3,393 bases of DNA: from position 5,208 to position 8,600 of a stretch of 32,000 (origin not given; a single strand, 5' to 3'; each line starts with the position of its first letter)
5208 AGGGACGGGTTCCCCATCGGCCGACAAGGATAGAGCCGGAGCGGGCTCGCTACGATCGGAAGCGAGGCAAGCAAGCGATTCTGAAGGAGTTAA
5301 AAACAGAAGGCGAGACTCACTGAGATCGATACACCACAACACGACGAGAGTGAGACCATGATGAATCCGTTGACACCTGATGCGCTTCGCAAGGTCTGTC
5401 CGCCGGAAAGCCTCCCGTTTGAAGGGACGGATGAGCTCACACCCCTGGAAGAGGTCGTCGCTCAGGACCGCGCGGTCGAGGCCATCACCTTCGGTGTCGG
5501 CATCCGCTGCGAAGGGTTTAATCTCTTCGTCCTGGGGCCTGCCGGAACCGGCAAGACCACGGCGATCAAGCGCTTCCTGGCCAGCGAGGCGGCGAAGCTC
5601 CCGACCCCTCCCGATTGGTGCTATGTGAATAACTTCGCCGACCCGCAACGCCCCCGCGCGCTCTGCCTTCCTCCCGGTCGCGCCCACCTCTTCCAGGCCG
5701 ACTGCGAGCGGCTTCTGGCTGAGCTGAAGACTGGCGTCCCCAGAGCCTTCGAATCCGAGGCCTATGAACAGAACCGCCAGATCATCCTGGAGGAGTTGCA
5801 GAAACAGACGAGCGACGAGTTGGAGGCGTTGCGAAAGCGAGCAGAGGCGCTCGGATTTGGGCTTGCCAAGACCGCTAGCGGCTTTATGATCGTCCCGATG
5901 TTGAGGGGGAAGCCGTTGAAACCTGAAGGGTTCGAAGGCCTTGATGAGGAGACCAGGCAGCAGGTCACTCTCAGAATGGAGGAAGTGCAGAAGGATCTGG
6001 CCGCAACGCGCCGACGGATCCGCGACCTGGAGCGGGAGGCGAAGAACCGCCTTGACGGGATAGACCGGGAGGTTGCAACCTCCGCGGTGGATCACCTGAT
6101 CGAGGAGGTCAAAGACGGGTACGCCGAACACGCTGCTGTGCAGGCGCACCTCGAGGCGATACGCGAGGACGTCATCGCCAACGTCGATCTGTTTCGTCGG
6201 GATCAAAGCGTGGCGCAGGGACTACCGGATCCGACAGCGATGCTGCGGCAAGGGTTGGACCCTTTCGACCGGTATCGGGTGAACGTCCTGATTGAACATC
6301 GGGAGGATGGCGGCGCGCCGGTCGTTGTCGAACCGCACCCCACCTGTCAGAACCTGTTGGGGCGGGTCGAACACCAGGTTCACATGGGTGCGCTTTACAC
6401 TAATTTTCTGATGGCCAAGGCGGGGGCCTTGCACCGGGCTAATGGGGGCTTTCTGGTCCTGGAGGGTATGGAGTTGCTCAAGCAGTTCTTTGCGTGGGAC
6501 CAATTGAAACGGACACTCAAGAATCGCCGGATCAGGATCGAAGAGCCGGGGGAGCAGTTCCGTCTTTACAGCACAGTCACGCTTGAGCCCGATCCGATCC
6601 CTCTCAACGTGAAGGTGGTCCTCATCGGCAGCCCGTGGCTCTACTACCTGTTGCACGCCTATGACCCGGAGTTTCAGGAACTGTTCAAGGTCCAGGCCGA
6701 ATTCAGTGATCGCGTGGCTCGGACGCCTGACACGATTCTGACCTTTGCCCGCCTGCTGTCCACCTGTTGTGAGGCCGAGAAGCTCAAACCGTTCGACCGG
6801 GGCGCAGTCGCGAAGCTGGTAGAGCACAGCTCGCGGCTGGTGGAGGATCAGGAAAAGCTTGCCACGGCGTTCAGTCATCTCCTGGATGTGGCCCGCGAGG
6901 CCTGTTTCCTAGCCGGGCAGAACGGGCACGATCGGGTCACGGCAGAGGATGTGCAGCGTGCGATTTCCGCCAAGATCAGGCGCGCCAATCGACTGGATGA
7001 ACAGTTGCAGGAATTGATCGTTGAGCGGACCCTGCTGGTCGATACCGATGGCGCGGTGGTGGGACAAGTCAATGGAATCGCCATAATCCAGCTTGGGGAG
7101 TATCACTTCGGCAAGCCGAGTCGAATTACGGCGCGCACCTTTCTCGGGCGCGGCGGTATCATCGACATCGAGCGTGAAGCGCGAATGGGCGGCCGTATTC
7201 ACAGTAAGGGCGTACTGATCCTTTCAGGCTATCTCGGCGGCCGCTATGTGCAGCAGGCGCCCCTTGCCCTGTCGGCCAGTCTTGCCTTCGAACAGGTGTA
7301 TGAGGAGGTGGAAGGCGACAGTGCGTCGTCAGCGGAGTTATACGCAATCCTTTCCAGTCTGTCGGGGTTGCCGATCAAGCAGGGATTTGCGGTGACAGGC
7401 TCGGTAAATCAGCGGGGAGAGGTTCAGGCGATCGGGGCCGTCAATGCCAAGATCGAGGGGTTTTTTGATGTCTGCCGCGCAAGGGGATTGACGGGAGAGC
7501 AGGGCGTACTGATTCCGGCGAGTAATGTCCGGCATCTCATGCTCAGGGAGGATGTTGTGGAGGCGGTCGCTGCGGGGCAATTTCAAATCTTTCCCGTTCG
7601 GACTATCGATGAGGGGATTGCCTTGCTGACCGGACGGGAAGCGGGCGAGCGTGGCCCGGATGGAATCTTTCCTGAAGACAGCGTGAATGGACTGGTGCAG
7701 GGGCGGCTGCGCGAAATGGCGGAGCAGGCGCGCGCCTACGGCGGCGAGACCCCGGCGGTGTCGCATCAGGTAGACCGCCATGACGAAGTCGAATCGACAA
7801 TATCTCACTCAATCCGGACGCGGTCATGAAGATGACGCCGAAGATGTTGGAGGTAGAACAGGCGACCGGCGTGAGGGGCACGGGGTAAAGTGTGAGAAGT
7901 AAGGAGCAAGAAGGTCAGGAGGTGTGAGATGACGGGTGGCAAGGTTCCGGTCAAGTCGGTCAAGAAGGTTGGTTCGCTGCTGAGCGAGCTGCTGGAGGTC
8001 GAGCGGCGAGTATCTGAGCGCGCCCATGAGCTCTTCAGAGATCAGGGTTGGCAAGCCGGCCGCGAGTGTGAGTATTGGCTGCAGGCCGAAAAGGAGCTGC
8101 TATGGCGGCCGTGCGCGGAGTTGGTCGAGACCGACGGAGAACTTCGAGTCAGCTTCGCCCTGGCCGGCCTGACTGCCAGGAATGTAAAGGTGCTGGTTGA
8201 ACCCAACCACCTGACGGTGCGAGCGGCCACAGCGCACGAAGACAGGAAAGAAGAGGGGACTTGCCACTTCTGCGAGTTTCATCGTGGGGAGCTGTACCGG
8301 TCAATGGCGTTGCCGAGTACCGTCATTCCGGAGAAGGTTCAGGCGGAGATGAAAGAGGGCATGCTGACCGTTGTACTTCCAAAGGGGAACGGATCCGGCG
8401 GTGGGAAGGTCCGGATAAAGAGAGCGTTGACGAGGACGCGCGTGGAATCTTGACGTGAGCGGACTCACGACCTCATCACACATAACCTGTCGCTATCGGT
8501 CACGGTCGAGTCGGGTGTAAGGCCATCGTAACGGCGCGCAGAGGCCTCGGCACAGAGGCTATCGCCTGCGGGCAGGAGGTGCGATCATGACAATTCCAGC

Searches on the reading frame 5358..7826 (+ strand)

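Call 58: search_protein_families(library=pfam, proteins=[window:5358-7826:+], max_evalue=0.001)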
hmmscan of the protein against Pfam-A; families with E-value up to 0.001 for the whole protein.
window:5358-7826:+ (823 aa): 6 families
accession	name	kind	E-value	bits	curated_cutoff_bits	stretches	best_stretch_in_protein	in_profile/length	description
PF13654.12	AAA_32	-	5.2e-54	182.3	21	1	319-449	2-132/133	LonB-like, AAA domain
PF20436.4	LonB_AAA-LID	-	9.4e-25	86.9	22.4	1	478-542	1-65/65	Archaeal LonB, AAA+ ATPase LID domain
PF20437.3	LonC_helical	-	4e-15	55.9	24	1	86-119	1-34/34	Lon-like LonC helical domain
PF05362.19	Lon_C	-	3.2e-06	27.3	21.1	1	652-754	108-199/205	Lon protease (S16) C-terminal proteolytic domain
PF13401.12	AAA_22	-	0.00011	22.9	27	0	56-163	8-109/130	AAA domain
PF13191.12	AAA_16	-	0.00045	21.2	32.6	1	55-166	26-124/167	AAA ATPase domain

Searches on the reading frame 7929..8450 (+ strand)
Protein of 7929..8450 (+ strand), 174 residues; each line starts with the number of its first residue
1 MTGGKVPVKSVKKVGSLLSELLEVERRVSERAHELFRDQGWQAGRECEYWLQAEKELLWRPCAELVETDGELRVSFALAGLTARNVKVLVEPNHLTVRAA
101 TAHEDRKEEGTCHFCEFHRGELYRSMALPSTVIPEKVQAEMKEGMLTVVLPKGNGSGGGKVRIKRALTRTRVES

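Call 58: search_protein_families(library=pfam, proteins=[window:7929-8450:+], max_evalue=0.001)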
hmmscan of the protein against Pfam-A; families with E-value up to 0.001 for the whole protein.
window:7929-8450:+ (174 aa): 2 families
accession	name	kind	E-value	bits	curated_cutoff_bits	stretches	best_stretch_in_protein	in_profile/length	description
PF00011.27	HSP20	-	6.8e-14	52.2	20.8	1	66-154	3-89/102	Hsp20/alpha crystallin family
PF11154.13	DUF2934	-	3.8e-08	33.3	22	1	24-57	2-35/37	Protein of unknown function (DUF2934)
